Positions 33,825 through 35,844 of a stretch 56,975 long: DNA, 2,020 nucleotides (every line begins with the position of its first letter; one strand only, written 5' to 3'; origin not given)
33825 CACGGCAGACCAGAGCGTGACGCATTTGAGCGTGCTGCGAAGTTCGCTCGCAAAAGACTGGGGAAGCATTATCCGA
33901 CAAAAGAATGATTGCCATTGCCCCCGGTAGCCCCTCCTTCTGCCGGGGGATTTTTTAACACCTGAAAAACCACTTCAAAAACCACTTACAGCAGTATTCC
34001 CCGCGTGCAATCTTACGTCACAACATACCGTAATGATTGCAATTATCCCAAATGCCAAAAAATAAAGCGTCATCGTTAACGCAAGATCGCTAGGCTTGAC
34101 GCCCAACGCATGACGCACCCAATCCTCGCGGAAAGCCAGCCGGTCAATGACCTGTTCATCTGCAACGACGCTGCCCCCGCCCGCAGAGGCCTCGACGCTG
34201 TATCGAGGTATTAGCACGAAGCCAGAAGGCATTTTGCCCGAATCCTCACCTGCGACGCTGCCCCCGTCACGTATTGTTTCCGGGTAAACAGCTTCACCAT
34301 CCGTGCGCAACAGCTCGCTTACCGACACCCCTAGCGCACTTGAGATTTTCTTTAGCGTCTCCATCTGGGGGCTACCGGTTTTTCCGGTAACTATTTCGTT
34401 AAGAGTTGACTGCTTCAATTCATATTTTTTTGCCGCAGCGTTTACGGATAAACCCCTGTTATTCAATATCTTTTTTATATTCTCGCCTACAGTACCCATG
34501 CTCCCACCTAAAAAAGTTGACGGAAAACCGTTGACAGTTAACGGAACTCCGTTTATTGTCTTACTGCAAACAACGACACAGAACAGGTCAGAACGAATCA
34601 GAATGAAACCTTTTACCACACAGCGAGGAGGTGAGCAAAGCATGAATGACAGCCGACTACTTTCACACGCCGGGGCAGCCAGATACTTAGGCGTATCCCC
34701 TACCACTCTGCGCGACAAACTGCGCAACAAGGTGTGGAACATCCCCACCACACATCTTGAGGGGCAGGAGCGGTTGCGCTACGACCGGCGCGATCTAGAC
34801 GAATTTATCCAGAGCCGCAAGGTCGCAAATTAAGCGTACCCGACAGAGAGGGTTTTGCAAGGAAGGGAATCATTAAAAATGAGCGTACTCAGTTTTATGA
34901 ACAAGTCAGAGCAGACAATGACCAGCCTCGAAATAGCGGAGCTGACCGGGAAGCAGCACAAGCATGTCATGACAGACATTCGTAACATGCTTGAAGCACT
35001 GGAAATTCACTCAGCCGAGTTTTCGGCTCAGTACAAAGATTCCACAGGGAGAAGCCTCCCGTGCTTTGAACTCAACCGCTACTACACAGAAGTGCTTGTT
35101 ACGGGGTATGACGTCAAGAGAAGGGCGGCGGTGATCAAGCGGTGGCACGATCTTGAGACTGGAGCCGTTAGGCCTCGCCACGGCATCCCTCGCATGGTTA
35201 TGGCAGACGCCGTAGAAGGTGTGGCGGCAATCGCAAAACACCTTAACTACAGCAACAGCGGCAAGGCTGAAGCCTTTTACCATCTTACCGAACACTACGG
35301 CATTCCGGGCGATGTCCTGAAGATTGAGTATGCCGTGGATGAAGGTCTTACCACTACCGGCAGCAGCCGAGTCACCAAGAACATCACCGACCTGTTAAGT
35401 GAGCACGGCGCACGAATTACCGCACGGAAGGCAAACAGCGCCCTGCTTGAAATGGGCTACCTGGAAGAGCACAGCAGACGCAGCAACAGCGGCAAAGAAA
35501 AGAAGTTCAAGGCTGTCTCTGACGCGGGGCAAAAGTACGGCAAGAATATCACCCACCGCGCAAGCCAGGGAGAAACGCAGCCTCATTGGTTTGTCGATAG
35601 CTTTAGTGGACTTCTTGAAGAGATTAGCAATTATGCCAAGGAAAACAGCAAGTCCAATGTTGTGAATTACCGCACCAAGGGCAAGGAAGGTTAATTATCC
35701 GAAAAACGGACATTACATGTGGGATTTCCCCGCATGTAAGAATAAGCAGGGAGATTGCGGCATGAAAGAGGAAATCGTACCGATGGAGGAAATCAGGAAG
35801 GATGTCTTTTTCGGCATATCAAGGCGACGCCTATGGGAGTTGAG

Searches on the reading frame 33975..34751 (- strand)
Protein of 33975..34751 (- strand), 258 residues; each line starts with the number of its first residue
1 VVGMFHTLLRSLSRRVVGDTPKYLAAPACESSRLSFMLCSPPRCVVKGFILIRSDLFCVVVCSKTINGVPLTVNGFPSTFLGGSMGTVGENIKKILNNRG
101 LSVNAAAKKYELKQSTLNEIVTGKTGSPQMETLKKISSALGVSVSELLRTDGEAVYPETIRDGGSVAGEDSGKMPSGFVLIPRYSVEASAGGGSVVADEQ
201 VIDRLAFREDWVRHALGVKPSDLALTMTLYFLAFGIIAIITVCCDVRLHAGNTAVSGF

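Call 85: search_protein_families(library=pfam, proteins=[window:33975-34751:-], max_evalue=0.001)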
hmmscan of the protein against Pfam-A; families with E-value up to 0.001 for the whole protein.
window:33975-34751:- (258 aa): 4 families
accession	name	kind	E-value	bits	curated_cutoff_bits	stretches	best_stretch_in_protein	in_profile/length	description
PF01381.28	HTH_3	-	3.2e-11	43.5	23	1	92-147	1-55/55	Helix-turn-helix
PF13443.12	HTH_26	-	1e-09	38.9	22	1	91-150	1-60/63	Cro/C1-type HTH DNA-binding domain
PF12844.13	HTH_19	-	4.7e-06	26.8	30.2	1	89-152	1-63/64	Helix-turn-helix domain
PF13560.12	HTH_31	-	1.4e-05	25.7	27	1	98-147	12-61/64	Helix-turn-helix domain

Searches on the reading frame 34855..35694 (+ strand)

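Call 85: search_protein_families(library=pfam, proteins=[window:34855-35694:+], max_evalue=0.001)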
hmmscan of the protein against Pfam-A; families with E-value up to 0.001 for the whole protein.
window:34855-35694:+ (279 aa): 1 family
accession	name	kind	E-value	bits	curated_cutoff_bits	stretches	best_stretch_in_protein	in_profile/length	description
PF09669.15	Phage_pRha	-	5.7e-19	68.9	29.9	1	22-101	1-90/91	Phage regulatory protein Rha (Phage_pRha)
